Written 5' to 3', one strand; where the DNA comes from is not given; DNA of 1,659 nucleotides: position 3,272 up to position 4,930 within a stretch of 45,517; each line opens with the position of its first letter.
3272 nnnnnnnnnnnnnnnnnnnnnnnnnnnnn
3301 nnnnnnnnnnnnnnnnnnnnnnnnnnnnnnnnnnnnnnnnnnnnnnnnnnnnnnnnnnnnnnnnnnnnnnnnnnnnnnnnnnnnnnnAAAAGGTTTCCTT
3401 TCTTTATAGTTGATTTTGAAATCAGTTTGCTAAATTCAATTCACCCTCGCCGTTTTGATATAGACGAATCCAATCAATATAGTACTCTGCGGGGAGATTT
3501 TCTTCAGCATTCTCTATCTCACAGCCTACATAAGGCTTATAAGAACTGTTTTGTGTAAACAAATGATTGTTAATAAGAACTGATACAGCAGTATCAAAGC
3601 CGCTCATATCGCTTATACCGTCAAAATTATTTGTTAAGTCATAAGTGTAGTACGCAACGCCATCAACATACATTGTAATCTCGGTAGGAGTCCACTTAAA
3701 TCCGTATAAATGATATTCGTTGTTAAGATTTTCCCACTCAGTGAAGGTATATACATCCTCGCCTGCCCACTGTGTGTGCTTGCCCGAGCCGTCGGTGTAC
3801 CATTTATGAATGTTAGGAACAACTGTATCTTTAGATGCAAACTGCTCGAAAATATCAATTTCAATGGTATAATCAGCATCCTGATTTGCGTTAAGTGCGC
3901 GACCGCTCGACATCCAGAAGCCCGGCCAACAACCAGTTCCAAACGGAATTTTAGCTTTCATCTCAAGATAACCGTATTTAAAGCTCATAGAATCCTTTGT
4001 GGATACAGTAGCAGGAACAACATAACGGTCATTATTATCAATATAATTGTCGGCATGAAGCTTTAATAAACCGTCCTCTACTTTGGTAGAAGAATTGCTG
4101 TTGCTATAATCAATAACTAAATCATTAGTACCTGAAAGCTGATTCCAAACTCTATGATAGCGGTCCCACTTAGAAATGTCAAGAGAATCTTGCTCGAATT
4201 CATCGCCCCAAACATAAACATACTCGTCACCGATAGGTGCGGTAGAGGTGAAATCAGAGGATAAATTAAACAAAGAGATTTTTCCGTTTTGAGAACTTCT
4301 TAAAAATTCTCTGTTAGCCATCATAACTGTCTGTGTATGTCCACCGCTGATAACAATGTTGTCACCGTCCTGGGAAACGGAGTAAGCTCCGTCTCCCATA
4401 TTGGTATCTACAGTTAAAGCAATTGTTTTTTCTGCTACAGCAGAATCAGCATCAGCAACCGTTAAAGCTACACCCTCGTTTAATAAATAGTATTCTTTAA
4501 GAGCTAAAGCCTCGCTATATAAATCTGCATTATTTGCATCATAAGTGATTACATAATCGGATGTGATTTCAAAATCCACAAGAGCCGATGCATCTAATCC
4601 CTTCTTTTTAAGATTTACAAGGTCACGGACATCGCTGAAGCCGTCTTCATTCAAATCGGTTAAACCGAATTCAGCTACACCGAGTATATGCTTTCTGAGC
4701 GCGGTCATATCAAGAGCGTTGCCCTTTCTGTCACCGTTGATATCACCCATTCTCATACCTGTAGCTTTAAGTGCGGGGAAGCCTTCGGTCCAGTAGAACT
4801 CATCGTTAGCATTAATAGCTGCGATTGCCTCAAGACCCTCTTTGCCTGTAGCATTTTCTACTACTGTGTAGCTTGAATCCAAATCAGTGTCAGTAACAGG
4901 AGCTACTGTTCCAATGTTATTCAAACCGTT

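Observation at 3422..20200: Two giant paralogous surface proteins built from 13 copies of an uncharacterised ~290-aa GLUG-like module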

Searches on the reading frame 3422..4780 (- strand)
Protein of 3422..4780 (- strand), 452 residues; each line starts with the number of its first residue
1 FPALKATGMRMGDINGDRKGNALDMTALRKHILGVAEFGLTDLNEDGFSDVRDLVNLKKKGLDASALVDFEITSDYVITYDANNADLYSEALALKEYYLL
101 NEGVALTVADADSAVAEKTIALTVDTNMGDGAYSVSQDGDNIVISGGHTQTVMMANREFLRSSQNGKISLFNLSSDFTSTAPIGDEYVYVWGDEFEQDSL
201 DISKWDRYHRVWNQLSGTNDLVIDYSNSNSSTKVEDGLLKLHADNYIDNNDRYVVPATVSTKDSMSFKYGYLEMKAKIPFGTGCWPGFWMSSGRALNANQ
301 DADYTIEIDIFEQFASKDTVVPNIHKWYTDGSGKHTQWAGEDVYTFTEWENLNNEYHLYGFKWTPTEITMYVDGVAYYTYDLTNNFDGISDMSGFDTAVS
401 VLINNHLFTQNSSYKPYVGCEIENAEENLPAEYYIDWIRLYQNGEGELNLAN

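Call 50: search_solved_structures(query=window:3422-4780:-, max_evalue=0.001)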
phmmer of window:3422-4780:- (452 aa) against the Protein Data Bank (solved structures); distinct sequences matched with E-value up to 0.001: 36.
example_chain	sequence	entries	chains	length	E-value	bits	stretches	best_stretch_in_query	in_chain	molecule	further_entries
8xph_A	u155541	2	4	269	8.5e-20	74.3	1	190-447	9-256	Laminarinase PtLam | Laminarinase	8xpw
8xpk_A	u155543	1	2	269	3.1e-19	72.5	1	190-447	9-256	Laminarinase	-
4crq_A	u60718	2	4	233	9e-16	61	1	186-444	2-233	ENDO-1,3-BETA-GLUCANASE, FAMILY GH16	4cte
5wut_A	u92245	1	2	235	2.1e-14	56.5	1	190-442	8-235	ULam111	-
3iln_A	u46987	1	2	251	2.4e-14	56.4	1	188-441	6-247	Laminarinase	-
6t2n_AAA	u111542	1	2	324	2.8e-14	56.1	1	185-445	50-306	Glycoside hydrolase family 16 protein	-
7wwc_A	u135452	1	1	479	1e-13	54.2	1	176-388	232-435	beta-1,3(4)-glucanase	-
7ww4_A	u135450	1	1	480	1e-13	54.2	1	176-388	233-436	beta-1,3(4)-glucanase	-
6xof_A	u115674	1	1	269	4.6e-13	52.1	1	183-406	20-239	GH16 family protein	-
6xqf_A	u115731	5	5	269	1.9e-12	50.1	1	183-406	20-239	GH16 family protein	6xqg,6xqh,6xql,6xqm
3atg_A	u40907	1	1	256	4.3e-12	48.9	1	209-451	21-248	GLUCANASE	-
2hyk_A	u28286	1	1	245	4.5e-12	48.8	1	189-384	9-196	Beta-1,3-glucanase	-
3azx_A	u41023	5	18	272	3.7e-11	45.8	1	186-443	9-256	Laminarinase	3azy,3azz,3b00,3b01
8va4_A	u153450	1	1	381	5.4e-11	45.3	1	182-380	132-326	Glycoside hydrolase family 16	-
4dfs_A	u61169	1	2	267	6.3e-11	45.1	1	186-443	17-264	Glycoside hydrolase, family 16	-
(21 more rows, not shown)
